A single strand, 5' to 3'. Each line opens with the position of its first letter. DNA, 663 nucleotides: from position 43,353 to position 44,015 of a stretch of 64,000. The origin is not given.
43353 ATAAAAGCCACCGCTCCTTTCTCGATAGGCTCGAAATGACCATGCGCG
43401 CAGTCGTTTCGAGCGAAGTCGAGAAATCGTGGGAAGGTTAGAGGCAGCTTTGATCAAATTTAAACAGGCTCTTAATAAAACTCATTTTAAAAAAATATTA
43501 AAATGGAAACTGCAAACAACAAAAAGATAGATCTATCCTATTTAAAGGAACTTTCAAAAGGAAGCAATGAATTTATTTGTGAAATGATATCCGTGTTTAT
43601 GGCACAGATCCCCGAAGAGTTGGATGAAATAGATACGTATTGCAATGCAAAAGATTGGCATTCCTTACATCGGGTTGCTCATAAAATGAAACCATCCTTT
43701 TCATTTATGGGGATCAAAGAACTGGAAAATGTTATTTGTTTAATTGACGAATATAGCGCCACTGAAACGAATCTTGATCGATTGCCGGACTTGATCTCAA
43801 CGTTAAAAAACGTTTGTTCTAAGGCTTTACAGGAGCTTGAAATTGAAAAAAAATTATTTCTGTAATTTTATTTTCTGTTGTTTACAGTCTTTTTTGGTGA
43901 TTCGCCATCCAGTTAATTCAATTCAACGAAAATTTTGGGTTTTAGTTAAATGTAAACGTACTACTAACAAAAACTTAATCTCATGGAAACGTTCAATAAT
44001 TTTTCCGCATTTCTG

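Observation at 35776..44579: Seven-gene phosphorelay cluster with three histidine kinases, Hpt, three receivers and a LytTR output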

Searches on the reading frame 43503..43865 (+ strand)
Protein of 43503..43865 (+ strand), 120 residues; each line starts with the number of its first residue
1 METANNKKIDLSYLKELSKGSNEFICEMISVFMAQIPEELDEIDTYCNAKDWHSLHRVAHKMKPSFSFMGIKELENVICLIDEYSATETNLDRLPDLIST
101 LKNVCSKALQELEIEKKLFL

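Call 3: search_protein_families(library=pfam, proteins=[window:43503-43865:+], max_evalue=0.01)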
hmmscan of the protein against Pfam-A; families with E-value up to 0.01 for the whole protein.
window:43503-43865:+ (120 aa): 1 family
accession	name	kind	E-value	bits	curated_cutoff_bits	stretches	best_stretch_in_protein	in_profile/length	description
PF01627.28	Hpt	-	1.2e-08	35.5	24.6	1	27-102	1-82/84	Hpt domain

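Call 8: find_encoding_contigs(protein=window:43503-43865:+, flank=10000, max_places=6)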
Protein window:43503-43865:+ (120 aa): 1 contig read that carries it; 1 place shown.
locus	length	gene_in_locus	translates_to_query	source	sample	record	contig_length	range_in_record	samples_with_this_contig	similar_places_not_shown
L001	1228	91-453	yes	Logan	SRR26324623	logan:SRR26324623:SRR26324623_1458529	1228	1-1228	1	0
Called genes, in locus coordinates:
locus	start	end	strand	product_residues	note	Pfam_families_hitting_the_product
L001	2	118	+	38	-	?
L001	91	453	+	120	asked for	PF01627:Hpt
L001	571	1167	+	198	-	PF00072:Response_reg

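Call 9: search_protein_families(library=ncbifam, proteins=[window:43503-43865:+], max_evalue=0.001)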
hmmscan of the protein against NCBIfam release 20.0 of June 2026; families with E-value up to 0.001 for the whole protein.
window:43503-43865:+ (120 aa): 4 families
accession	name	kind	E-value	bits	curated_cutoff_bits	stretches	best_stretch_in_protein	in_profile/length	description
NF045901.1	HisKinLetSLeg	equivalog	3e-06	25.5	1650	1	4-113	792-901/906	two-component system sensor histidine kinase LetS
TIGR02956.1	TMAO_torS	equivalog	4.3e-06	25.1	676.5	1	24-112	879-964/967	TMAO reductase system sensor histidine kinase/response regulator TorS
NF008302.0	PRK11091.1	equivalog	4.4e-05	21.9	838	1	7-112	664-769/779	aerobic respiration two-component sensor histidine kinase ArcB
NF008318.0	PRK11107.1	equivalog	5.3e-05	21.5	890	1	5-110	806-915/920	two-component sensor histidine kinase BarA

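Call 23: find_related_loci(query=A2, collection=genome_contigs, flank=10000)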
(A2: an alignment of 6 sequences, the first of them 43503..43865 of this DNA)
Query A2 (120 aa) in genome_contigs; peptide patterns used: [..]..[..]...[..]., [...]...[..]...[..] (x = any residue, [..] = any of these).
157 stretches matched a pattern; 72 encode a relative of the query (tblastn E <= 1e-3); 71 distinct loci.
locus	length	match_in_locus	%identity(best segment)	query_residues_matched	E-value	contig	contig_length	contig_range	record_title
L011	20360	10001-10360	85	1-120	2e-65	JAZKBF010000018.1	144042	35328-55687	MAG: Bacteroidota bacterium isolate ADI_H3L2_1_122_18_3-bin067_1 ADIH3L21_B067_1_000000000017, whole genome shotgun sequ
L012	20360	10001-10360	80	1-120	4e-62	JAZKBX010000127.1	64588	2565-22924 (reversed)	MAG: Bacteroidota bacterium isolate ADI_H3L2_122-bin010_1 ADIH3L2_B010_1_000000000127, whole genome shotgun sequence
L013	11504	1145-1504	70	1-120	1e-52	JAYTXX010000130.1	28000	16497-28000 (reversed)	MAG: Bacteroidota bacterium isolate GFS_6009 GFS_6009_129, whole genome shotgun sequence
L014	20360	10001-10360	62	1-120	9e-48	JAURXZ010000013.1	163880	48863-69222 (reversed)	MAG: Bacteroidia bacterium isolate E10_metabat.bin.7 E10_k141_345054, whole genome shotgun sequence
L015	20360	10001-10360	62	1-120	7e-47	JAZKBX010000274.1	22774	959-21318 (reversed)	MAG: Bacteroidota bacterium isolate ADI_H3L2_122-bin010_1 ADIH3L2_B010_1_000000000274, whole genome shotgun sequence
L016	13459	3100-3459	59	1-120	4e-45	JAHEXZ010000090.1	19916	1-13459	MAG: Bacteroidetes bacterium isolate nzgw116 NODE_2644_length_19917_cov_5.576581, whole genome shotgun sequence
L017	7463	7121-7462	63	1-114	5e-45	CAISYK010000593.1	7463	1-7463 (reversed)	MAG: uncultured Bacteroidetes bacterium isolate Kiruna_bin-08168 genome assembly, contig: bin-08168:0593/1288, whole gen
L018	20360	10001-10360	63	1-120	4e-45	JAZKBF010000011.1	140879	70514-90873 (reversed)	MAG: Bacteroidota bacterium isolate ADI_H3L2_1_122_18_3-bin067_1 ADIH3L21_B067_1_000000000010, whole genome shotgun sequ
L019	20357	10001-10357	61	1-119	1e-44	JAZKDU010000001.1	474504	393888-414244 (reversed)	MAG: Bacteroidota bacterium isolate DC_HB_01_SPN181219-bin066 DCHB01SPN_B066_0_000000000001, whole genome shotgun sequen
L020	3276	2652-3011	61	1-120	1e-44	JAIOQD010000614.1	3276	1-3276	MAG: Bacteroidetes bacterium isolate LakeFargette_0920_ALND_MAG_35_6 LacPavin_0920_ALND_scaffold_809349, whole genome sh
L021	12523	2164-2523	59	1-120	1e-41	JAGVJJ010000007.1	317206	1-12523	MAG: Bacteroidia bacterium isolate SW_35 c_000000056008, whole genome shotgun sequence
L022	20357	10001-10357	55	1-119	2e-39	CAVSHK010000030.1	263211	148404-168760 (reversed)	MAG: uncultured Bacteroidetes bacterium isolate MFD01476.bin.2.170 genome assembly, contig: contig_50271, whole genome s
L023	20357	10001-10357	53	1-119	2e-37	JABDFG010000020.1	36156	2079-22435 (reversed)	MAG: Bacteroidetes bacterium isolate BWOrgControl_Nextera28_MAG6 3300020967.a:Ga0206820_1035, whole genome shotgun seque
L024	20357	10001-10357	48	1-119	1e-35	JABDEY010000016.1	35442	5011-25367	MAG: Bacteroidetes bacterium isolate BWMinControl_Nextera91_MAG3 3300020946.a:Ga0207067_10063, whole genome shotgun sequ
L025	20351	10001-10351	48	4-120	4e-35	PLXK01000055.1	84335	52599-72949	MAG: Bacteroidetes bacterium isolate palsa_969 73.20120700_P3D.455_contig_11452, whole genome shotgun sequence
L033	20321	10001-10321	47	10-116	3e-29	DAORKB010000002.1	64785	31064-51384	MAG TPA_asm: Bacteroidia bacterium isolate AMR_MDS_5536 NODE_67_length_64785_cov_7.835671, whole genome shotgun sequence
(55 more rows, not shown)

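Call 77: search_protein_families(library=pfam, proteins=[L033:7535-10330:+], max_evalue=0.001)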
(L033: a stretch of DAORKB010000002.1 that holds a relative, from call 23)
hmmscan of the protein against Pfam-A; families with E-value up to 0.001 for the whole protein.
L033:7535-10330:+ (931 aa): 11 families
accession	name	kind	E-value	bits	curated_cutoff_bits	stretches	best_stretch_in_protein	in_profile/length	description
PF00072.30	Response_reg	-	2.6e-50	169.7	30.2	2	682-795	1-110/111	Response regulator receiver domain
PF02518.31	HATPase_c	-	5.7e-30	104.5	26.4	1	542-654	1-107/111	Histidine kinase-, DNA gyrase B-, and HSP90-like ATPase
PF08447.18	PAS_3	-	1.8e-22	79.9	25.6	2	176-261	3-89/89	PAS fold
PF00512.31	HisKA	-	1.4e-21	76.7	26.9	1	431-495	2-66/66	His Kinase A (phospho-acceptor) domain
PF13426.13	PAS_9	-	2.2e-18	66.9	27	2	286-387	3-102/103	PAS domain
PF01627.28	Hpt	-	8.7e-10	39.1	24.6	1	840-915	1-82/84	Hpt domain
PF00989.32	PAS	-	7e-08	32.9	22.6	0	287-382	14-109/113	PAS fold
PF08448.16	PAS_4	-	8e-06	26.5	23.1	0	233-267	74-108/110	PAS fold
PF14501.12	HATPase_c_5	-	2.9e-05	24.3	22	0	547-655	6-100/102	GHKL domain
PF23198.2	PDE8A_N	-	0.00035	21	29.6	0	676-766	6-96/147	PDE8A-like, N-terminal domain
PF13589.12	HATPase_c_3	-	0.00055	20.4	25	0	547-625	3-78/137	Histidine kinase-, DNA gyrase B-, and HSP90-like ATPase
